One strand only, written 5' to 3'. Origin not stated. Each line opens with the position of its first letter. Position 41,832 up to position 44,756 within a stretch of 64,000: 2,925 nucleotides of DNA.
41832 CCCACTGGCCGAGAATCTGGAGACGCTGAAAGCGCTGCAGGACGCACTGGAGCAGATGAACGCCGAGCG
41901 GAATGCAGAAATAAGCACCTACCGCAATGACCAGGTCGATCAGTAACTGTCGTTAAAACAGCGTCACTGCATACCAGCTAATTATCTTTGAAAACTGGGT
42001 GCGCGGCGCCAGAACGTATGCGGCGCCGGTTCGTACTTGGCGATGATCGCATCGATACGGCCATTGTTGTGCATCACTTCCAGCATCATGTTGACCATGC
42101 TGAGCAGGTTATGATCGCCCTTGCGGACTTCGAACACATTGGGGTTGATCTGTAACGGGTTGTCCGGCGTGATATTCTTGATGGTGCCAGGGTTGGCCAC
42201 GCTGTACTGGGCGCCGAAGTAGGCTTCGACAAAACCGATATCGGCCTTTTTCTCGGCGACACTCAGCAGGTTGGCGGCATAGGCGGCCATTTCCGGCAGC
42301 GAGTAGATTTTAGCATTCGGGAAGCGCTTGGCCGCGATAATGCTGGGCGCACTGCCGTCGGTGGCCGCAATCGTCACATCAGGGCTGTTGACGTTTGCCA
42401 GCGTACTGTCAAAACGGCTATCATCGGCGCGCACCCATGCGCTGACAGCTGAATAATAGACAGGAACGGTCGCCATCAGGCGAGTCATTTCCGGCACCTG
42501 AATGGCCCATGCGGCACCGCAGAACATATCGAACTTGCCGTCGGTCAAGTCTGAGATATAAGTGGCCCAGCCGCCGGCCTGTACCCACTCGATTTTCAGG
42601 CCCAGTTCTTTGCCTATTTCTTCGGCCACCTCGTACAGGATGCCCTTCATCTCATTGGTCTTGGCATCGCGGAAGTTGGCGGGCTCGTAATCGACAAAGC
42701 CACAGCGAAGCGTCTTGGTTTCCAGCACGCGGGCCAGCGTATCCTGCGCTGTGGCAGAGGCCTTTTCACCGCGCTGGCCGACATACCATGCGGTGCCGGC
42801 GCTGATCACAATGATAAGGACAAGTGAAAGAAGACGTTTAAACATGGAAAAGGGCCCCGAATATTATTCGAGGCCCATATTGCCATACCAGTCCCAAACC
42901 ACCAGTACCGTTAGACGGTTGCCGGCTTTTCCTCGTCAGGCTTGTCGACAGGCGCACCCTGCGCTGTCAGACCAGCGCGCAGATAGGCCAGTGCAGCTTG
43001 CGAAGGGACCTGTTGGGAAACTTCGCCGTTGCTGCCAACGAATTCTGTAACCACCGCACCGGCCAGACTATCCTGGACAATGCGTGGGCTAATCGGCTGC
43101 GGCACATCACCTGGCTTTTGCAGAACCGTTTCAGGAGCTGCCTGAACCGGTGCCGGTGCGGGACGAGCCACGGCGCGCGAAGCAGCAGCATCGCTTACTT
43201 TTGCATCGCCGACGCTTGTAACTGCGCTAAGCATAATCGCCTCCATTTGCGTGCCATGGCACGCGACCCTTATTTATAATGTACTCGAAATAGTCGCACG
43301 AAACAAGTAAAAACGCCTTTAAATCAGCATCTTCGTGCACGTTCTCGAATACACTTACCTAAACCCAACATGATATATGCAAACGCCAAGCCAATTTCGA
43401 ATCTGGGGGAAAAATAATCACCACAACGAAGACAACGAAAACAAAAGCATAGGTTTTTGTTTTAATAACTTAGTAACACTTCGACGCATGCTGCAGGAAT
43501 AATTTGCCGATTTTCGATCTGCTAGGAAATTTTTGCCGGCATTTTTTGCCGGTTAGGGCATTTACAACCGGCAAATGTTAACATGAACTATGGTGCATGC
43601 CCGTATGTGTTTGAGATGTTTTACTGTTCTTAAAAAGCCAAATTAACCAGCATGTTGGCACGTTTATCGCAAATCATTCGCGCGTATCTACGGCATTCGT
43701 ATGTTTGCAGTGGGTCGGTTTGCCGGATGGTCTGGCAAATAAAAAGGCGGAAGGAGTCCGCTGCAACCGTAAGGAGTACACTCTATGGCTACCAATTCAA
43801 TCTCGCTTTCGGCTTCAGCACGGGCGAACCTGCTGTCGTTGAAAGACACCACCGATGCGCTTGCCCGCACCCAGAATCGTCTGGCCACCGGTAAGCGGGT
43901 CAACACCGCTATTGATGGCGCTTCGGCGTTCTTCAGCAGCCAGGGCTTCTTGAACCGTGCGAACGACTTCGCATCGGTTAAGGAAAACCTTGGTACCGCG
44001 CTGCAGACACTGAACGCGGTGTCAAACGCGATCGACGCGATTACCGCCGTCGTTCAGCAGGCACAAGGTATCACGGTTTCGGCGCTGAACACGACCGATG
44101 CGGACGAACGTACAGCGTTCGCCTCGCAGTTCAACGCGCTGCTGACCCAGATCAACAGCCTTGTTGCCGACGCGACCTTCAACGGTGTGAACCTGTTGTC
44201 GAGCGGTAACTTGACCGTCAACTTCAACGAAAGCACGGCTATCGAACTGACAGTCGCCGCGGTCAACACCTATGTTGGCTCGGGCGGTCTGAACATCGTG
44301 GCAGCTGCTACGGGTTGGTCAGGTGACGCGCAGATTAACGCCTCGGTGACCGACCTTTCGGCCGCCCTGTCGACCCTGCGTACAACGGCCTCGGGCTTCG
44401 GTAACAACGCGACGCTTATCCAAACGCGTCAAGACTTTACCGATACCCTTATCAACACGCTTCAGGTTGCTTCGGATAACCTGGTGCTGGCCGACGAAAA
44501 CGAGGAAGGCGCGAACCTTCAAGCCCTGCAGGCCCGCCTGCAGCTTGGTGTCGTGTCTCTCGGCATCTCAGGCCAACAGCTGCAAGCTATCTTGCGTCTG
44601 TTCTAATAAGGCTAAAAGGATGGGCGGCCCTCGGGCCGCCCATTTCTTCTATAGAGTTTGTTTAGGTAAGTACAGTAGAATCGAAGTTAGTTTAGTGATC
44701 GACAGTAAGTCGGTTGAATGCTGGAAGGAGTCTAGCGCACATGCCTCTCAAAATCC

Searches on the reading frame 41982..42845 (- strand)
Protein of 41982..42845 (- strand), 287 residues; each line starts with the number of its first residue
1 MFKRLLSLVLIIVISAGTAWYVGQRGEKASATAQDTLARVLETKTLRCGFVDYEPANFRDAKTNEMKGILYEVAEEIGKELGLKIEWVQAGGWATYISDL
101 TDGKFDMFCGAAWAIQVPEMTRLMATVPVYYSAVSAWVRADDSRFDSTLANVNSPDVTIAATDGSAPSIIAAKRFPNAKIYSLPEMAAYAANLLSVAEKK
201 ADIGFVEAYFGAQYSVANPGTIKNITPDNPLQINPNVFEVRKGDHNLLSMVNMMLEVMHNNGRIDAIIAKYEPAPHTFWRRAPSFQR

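Call 74: search_protein_families(library=pfam, proteins=[window:41982-42845:-], max_evalue=0.00001)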
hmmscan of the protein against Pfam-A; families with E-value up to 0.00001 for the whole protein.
window:41982-42845:- (287 aa): 1 family
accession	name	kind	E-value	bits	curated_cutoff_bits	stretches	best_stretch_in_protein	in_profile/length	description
PF00497.25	SBP_bac_3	-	3.9e-20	72.4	26.4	1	52-271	8-129/132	Bacterial extracellular solute-binding proteins, family 3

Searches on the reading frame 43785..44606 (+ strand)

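Call 74: search_protein_families(library=pfam, proteins=[window:43785-44606:+], max_evalue=0.00001)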
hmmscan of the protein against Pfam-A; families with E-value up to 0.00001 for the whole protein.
window:43785-44606:+ (273 aa): 1 family
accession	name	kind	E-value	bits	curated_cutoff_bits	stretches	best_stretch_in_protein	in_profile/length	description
PF00669.25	Flagellin_N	-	7.9e-15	55.6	26.6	1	8-140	3-136/139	Bacterial flagellin N-terminal helical region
